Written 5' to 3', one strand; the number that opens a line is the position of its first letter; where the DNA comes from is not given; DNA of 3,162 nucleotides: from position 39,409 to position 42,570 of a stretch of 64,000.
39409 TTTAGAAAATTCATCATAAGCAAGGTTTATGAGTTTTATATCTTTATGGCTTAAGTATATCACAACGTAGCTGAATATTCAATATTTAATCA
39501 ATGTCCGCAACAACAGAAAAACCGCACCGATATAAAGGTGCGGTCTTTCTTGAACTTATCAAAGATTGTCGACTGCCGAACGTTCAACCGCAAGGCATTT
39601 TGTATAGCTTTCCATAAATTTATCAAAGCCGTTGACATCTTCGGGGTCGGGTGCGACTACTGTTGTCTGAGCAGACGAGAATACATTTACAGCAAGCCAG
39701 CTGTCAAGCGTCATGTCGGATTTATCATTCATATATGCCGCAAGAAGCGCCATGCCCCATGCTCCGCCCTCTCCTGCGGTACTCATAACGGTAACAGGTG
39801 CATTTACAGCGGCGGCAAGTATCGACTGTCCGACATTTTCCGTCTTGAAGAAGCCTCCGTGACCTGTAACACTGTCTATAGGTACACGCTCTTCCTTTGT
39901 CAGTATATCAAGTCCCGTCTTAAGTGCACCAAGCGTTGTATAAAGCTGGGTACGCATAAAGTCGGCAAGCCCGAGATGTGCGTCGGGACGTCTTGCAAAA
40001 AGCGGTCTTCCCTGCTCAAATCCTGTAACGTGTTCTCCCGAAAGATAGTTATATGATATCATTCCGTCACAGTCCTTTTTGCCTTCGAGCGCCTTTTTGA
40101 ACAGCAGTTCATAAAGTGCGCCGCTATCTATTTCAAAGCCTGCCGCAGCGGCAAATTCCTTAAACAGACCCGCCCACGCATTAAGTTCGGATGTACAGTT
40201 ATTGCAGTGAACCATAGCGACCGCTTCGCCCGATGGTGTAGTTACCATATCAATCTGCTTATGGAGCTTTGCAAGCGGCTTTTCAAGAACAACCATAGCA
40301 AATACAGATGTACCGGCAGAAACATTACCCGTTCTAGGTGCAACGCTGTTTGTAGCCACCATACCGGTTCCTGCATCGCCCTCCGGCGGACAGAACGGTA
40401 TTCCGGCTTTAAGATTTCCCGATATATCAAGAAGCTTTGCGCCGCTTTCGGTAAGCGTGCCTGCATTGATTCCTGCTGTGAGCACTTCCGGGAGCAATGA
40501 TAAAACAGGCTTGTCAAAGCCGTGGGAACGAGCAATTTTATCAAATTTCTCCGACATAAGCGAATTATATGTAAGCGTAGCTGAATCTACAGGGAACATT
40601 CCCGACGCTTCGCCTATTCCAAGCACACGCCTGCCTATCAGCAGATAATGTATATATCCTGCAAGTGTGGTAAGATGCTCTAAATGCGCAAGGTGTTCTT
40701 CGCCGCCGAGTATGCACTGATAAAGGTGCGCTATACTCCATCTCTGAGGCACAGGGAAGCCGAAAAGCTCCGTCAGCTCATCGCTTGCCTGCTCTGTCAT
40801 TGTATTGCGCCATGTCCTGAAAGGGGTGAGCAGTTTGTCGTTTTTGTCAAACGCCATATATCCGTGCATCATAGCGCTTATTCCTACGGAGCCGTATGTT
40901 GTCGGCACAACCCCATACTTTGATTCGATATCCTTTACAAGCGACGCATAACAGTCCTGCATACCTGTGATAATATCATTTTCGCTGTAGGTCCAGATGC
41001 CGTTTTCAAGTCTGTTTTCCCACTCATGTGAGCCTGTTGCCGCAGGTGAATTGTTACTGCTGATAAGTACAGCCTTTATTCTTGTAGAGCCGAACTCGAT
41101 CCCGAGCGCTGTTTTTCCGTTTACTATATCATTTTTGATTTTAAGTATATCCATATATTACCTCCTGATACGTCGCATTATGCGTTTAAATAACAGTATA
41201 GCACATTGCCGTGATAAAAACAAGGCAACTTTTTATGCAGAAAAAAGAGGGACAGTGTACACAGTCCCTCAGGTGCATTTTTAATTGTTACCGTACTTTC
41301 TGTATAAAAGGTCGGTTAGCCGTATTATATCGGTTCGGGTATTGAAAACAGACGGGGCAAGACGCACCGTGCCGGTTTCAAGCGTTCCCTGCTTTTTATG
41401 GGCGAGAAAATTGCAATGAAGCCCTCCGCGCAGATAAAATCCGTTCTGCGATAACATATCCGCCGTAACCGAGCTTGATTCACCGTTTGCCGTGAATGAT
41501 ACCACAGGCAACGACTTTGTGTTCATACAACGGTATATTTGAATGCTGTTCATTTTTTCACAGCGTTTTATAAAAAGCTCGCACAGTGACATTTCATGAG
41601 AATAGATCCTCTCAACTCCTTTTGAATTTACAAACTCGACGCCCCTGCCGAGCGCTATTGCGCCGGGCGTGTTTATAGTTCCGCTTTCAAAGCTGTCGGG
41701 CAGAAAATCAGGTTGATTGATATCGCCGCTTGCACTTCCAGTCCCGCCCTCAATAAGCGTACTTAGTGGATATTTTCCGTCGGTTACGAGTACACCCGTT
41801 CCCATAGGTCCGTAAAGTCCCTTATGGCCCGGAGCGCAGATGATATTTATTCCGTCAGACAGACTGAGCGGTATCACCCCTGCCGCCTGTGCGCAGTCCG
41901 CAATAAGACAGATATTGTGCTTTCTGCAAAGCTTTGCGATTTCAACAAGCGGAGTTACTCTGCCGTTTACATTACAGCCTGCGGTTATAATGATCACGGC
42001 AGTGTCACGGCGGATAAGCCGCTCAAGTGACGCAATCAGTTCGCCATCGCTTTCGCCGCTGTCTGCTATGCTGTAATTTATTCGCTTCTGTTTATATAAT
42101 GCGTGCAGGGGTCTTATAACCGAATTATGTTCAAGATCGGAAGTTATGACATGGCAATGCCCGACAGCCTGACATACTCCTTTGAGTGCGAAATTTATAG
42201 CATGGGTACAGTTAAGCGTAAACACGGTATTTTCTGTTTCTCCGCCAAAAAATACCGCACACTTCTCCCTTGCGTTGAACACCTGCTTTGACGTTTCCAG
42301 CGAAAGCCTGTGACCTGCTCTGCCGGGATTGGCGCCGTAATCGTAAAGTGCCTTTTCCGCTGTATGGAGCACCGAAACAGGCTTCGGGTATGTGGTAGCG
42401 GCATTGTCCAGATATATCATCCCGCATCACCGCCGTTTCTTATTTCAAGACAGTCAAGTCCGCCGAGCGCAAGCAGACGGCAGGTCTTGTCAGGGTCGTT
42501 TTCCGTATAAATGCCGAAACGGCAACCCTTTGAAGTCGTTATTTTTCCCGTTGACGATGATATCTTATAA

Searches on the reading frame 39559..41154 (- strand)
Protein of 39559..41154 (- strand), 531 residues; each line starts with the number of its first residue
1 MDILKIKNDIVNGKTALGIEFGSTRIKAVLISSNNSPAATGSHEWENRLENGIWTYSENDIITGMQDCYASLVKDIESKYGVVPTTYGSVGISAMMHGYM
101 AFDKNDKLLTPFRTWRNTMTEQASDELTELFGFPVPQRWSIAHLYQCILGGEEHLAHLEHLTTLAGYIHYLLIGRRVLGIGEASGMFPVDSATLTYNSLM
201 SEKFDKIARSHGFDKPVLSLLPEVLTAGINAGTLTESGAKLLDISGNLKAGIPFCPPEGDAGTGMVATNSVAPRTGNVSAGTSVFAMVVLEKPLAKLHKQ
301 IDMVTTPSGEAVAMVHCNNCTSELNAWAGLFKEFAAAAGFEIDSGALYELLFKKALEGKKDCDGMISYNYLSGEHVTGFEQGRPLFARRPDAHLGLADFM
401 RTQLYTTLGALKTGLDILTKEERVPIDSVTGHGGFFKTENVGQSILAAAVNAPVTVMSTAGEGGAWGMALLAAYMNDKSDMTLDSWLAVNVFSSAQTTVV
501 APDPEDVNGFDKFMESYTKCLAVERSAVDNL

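Call 9: search_protein_families(library=pfam, proteins=[window:39559-41154:-], max_evalue=0.01)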
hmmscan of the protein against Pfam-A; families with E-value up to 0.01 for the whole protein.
window:39559-41154:- (531 aa): 2 families
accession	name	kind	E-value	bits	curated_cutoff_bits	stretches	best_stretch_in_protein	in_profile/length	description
PF02782.22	FGGY_C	-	3.4e-36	125.3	27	1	277-474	2-196/198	FGGY family of carbohydrate kinases, C-terminal domain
PF00370.27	FGGY_N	-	1.3e-13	51.6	28.8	1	16-129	2-112/245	FGGY family of carbohydrate kinases, N-terminal domain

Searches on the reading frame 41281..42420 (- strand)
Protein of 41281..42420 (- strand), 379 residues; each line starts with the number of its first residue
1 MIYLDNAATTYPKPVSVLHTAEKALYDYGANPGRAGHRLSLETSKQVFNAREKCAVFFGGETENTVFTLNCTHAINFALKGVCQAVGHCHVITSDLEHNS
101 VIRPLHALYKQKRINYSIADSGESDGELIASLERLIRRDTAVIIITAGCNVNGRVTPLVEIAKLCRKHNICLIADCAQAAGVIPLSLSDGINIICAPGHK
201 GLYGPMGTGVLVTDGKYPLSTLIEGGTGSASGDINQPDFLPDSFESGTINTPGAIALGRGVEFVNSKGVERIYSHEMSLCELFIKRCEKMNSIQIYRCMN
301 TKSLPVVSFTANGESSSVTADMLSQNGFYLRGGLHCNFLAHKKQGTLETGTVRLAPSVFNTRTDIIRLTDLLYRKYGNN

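Call 9: search_protein_families(library=pfam, proteins=[window:41281-42420:-], max_evalue=0.01)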
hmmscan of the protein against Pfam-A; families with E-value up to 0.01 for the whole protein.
window:41281-42420:- (379 aa): 5 families
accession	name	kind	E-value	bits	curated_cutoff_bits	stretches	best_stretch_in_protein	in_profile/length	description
PF00266.25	Aminotran_5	-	6.2e-61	206.9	21.5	1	2-368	1-371/371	Aminotransferase class-V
PF00155.27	Aminotran_1_2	-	4.3e-08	33.2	19.7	1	50-192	47-210/361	Aminotransferase class I and II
PF01041.23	DegT_DnrJ_EryC1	-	8.1e-07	29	19.8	1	59-181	38-151/360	DegT/DnrJ/EryC1/StrS aminotransferase family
PF01212.27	Beta_elim_lyase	-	3.4e-06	27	27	1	40-217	27-215/288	Beta-eliminating lyase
PF01053.26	Cys_Met_Meta_PP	-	9.4e-05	21.6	27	1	74-204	79-202/381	Cys/Met metabolism PLP-dependent enzyme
